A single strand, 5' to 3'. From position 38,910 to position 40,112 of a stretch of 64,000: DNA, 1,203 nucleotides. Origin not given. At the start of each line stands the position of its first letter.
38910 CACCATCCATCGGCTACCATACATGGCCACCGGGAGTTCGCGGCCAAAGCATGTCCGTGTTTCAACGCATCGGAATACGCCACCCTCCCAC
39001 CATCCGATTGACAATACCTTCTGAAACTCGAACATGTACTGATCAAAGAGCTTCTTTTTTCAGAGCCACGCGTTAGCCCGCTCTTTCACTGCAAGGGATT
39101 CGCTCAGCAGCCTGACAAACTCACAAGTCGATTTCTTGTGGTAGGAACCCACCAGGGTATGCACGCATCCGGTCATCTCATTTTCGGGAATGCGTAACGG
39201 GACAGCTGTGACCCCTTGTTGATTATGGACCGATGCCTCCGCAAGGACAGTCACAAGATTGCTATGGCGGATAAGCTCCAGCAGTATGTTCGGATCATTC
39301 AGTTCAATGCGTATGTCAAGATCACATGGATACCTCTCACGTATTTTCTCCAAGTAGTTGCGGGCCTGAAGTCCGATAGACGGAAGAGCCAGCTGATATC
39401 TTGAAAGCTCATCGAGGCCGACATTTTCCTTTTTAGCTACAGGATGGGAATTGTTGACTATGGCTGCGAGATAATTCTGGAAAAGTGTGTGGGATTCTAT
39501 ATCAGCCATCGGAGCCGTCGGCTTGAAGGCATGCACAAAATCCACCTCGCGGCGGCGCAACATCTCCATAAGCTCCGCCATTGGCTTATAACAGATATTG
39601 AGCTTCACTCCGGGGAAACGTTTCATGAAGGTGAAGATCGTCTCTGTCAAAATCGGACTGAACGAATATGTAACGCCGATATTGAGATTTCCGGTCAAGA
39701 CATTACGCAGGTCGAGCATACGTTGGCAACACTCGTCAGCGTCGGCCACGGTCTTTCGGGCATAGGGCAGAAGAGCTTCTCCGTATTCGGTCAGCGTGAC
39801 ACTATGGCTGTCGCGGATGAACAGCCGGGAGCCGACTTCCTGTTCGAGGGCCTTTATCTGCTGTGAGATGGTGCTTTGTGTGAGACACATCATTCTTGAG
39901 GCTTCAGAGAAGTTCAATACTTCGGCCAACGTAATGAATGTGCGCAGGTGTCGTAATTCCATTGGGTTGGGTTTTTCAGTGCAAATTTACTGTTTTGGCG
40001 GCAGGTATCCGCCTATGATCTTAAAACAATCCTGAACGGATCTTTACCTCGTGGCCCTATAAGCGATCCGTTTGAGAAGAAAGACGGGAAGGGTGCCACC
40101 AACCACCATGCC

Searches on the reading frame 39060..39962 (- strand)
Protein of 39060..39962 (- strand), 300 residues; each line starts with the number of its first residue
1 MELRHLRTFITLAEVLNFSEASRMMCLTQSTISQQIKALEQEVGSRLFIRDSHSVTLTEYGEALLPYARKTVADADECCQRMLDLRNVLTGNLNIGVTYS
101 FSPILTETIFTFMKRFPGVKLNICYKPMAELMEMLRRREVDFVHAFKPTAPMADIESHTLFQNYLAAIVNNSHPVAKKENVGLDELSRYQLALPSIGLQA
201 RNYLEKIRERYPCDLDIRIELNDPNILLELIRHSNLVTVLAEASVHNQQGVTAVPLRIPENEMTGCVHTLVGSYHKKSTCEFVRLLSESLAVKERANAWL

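Call 6: search_protein_families(library=pfam, proteins=[window:39060-39962:-])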
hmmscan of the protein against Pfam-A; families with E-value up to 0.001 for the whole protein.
window:39060-39962:- (300 aa): 2 families
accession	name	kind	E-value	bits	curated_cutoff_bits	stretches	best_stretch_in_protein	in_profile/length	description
PF03466.25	LysR_substrate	-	3.5e-24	85.8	28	1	89-289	4-207/209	LysR substrate binding domain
PF00126.33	HTH_1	-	9.3e-21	74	26.6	1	3-62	1-60/60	Bacterial regulatory helix-turn-helix protein, lysR family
